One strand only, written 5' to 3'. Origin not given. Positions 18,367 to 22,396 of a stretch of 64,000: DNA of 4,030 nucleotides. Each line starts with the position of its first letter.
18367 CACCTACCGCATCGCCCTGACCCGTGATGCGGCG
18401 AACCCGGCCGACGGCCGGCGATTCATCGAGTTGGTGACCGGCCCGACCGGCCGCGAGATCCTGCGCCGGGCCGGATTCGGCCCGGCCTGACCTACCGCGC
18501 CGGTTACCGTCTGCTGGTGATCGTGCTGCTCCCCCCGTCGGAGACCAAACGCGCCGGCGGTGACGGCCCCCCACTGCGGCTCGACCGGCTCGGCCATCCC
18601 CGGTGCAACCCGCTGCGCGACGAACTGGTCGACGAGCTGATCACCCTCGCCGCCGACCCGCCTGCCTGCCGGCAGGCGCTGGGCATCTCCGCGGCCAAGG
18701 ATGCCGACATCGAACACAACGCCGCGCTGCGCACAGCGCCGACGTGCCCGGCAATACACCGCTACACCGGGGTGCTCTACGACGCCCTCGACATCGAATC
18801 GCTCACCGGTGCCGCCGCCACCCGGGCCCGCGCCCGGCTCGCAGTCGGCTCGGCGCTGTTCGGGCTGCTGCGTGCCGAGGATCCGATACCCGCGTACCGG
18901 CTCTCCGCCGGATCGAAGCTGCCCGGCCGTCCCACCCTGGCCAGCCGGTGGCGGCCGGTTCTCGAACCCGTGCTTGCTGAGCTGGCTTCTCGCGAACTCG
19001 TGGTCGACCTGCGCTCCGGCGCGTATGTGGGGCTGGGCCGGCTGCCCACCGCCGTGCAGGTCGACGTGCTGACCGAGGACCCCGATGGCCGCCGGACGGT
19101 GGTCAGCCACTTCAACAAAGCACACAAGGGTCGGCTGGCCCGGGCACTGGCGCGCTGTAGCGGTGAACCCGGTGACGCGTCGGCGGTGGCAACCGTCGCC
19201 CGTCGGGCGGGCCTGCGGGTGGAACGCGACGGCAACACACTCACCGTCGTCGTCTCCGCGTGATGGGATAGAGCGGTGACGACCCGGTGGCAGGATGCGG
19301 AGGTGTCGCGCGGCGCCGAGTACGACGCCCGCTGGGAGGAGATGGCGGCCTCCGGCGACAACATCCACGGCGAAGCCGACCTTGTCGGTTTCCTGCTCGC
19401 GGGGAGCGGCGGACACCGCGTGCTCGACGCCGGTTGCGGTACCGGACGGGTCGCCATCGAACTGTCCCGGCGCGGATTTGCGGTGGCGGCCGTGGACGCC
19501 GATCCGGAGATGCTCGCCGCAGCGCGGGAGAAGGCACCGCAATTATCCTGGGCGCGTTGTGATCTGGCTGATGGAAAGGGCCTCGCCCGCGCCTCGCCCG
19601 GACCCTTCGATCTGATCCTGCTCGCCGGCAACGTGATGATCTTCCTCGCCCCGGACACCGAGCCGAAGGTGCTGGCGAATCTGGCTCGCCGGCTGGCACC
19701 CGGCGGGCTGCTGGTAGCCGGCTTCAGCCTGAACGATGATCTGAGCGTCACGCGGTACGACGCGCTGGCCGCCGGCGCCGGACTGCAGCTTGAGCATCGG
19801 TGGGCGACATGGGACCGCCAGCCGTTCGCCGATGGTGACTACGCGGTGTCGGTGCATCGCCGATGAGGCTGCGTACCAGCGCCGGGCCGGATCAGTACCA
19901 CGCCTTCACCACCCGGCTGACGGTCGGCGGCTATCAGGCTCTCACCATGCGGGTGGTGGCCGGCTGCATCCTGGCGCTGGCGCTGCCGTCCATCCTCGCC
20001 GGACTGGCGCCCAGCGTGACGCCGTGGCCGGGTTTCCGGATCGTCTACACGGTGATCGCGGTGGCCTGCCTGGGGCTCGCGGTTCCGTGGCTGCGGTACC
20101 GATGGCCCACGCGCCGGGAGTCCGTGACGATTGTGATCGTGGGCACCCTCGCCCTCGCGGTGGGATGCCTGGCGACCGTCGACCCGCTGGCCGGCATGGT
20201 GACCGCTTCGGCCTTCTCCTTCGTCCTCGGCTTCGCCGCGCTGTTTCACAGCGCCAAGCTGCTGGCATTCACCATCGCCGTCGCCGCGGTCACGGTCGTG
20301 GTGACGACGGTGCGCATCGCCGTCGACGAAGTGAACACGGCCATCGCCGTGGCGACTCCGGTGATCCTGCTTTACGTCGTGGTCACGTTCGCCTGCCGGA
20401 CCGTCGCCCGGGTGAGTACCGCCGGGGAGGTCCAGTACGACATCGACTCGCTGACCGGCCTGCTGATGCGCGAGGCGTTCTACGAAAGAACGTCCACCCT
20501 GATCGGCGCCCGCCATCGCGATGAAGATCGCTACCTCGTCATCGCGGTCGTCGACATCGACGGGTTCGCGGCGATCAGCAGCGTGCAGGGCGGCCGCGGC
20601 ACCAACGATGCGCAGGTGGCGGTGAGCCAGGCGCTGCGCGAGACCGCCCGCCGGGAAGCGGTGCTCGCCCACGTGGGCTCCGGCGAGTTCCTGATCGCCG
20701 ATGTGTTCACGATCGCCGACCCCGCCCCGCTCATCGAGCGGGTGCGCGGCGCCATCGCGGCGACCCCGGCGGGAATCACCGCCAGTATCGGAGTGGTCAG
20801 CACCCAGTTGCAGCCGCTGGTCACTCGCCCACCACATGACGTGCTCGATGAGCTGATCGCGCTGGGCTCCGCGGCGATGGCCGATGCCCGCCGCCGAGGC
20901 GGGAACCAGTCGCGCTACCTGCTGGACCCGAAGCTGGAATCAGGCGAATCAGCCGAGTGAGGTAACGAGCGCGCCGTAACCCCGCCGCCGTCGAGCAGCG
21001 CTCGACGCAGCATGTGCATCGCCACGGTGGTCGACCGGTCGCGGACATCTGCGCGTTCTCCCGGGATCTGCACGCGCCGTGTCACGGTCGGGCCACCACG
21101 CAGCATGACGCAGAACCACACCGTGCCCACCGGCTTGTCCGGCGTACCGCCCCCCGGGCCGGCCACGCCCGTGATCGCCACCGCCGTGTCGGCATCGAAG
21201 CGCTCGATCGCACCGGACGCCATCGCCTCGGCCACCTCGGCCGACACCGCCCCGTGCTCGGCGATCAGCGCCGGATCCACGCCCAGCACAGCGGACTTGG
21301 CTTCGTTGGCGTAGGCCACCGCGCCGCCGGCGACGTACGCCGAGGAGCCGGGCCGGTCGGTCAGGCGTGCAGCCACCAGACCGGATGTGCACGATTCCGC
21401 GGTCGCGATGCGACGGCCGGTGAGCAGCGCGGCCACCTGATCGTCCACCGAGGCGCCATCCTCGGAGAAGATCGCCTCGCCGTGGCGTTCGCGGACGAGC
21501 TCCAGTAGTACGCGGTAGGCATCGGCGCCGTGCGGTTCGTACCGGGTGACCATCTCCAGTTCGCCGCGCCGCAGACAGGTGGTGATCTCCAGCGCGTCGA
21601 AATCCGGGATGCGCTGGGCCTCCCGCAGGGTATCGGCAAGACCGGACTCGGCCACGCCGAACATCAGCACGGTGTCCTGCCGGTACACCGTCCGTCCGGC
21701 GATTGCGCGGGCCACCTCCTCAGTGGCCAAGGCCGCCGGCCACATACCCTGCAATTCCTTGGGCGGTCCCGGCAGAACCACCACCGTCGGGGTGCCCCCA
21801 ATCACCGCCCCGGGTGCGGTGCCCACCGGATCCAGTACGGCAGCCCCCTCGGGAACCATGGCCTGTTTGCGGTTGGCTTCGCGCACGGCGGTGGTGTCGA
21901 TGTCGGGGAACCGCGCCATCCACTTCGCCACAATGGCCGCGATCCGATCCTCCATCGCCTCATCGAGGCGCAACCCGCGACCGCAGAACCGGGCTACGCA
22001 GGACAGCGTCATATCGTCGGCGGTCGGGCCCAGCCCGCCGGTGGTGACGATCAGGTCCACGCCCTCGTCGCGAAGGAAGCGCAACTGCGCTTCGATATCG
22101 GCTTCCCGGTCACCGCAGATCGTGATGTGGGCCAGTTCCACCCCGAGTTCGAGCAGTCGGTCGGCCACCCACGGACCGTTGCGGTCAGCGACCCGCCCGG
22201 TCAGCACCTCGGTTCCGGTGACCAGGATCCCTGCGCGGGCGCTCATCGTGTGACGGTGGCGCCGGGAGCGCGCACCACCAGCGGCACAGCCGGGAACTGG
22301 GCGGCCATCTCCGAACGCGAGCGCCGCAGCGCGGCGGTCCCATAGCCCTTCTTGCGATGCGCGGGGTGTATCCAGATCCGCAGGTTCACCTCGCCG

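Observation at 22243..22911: GNAT protein carrying a stand-alone GyrA C-gate domain, coupled to cinA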

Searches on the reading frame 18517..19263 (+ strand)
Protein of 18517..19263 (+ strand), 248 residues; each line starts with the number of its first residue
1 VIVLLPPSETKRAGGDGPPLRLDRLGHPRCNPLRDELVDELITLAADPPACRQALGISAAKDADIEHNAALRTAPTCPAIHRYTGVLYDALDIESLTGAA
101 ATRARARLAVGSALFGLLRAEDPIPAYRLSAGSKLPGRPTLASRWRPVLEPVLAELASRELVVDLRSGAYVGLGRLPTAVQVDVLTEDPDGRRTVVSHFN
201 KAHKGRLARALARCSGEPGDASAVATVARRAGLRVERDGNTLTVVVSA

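Call 72: search_protein_families(library=pfam, proteins=[window:18517-19263:+], max_evalue=0.00001)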
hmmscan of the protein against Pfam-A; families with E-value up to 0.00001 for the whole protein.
window:18517-19263:+ (248 aa): 1 family
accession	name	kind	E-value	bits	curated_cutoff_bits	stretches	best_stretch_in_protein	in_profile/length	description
PF03883.20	H2O2_YaaD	-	2.1e-35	122.8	29.6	1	1-213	1-213/236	Peroxide stress protein YaaA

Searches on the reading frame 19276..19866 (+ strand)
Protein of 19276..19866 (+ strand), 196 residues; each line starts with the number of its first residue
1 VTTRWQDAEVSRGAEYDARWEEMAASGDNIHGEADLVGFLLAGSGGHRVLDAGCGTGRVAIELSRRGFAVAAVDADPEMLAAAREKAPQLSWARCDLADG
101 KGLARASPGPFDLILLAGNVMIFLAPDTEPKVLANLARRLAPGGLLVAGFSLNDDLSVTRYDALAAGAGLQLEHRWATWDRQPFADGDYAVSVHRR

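Call 72: search_protein_families(library=pfam, proteins=[window:19276-19866:+], max_evalue=0.00001)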
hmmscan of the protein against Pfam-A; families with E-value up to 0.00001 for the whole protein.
window:19276-19866:+ (196 aa): 7 families
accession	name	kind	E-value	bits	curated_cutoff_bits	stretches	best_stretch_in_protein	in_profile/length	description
PF13649.12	Methyltransf_25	-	3.3e-18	66.6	27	1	49-144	1-97/97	Methyltransferase domain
PF08241.18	Methyltransf_11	-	1.9e-14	54.5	21.2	1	50-147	1-94/95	Methyltransferase domain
PF08242.18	Methyltransf_12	-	2.1e-14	54.5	30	1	50-146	1-98/98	Methyltransferase domain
PF13489.12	Methyltransf_23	-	6e-11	42.8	27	1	38-155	14-123/164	Methyltransferase domain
PF13847.12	Methyltransf_31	-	1.1e-10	41.9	27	1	45-148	3-109/145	Methyltransferase domain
PF01739.24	CheR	-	2.2e-08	34.2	27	0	105-151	131-176/195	CheR methyltransferase, SAM binding domain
PF03848.20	TehB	-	1.4e-07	31.6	20.4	1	48-154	33-140/193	Tellurite resistance protein TehB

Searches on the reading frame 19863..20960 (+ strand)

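Call 72: search_protein_families(library=pfam, proteins=[window:19863-20960:+], max_evalue=0.00001)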
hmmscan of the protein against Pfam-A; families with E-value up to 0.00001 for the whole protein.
window:19863-20960:+ (365 aa): 1 family
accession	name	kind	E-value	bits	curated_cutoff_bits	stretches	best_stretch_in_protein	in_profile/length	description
PF00990.26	GGDEF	-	3.7e-10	40.2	23.8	1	194-349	3-161/161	Diguanylate cyclase, GGDEF domain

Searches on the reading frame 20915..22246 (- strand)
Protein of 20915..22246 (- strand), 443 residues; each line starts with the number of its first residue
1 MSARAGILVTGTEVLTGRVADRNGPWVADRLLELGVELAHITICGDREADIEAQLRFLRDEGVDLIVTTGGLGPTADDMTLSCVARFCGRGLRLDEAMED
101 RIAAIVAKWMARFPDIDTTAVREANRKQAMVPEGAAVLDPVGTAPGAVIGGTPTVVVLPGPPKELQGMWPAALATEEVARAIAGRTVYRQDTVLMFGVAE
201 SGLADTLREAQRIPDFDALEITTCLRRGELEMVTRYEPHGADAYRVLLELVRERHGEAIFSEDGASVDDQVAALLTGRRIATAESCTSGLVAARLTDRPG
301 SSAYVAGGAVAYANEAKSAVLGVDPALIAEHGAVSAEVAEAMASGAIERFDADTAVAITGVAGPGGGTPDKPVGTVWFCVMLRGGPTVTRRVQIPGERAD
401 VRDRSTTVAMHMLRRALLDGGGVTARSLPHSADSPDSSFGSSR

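Call 3: search_protein_families(library=pfam, proteins=[window:20915-22246:-], max_evalue=1)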
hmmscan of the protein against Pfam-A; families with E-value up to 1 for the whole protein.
window:20915-22246:- (443 aa): 3 families
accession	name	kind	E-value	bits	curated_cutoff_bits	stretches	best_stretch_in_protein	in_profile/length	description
PF02464.23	CinA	-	6e-54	182.3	23.5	1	267-417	4-155/155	Competence-damaged protein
PF00994.29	MoCF_biosynth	-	8e-34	116.8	26.6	1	6-171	1-136/144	Probable molybdopterin binding domain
PF19999.4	fvmX3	-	0.15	12.6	27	1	95-129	32-68/85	FtsH ternary system domain X3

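Call 4: search_protein_families(library=ncbifam, proteins=[window:20915-22246:-], max_evalue=1)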
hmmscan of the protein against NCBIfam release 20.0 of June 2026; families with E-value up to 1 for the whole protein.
window:20915-22246:- (443 aa): 15 families
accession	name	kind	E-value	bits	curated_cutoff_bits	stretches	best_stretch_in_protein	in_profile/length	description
NF001813.0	PRK00549.1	equivalog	1.1e-141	472.7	379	1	4-418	2-412/414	competence/damage-inducible protein A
TIGR00200.1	cinA_nterm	subfamily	1.4e-72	244.7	243.15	1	4-417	3-411/414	CinA family nicotinamide mononucleotide deamidase-related protein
TIGR00199.1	PncC_domain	subfamily_domain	1.7e-45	154.8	68.9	1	277-417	9-149/149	nicotinamide-nucleotide amidohydrolase family protein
NF002975.0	PRK03661.1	equivalog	2.2e-43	147.8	212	1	277-418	21-162/164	nicotinamide-nucleotide amidase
NF002291.0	PRK01215.1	equivalog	2.2e-34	118.7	293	1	3-213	4-204/264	nicotinamide mononucleotide deamidase-related protein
NF002977.0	PRK03670.1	equivalog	4.7e-28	98.3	305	1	5-212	3-205/252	competence damage-inducible protein A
NF002972.0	PRK03657.1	equivalog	1.3e-27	96.7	201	1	277-417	32-171/175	2-oxo-tetronate isomerase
NF002978.0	PRK03673.1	equivalog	5.1e-25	88.2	496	1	6-324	5-312/398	nicotinamide mononucleotide deamidase-related protein YfaY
TIGR00177.1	molyb_syn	domain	7.9e-20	71.3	85.35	1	4-169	3-142/148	molybdenum cofactor synthesis domain-containing protein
NF002947.1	PRK03604.1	equivalog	4.9e-13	49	285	1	3-92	146-235/301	bifunctional molybdenum cofactor biosynthesis protein MoaC/MoaB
TIGR02667.1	moaB_proteo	equivalog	1.9e-06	27.6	222.4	1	20-85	20-86/163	molybdenum cofactor biosynthesis protein B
NF006932.0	PRK09417.1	equivalog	9.3e-05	22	158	1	19-89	20-93/193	molybdopterin adenylyltransferase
NF011068.0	PRK14498.1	equivalog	0.00015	20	534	1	7-86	191-276/647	molybdopterin biosynthesis protein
NF007960.1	PRK10680.1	equivalog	0.019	13.8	440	1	10-74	188-251/401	molybdopterin molybdotransferase MoeA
NF046112.1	MSMEG_6209_Nter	domain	0.063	13.6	25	0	99-125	2-28/56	three-helix bundle dimerization domain-containing protein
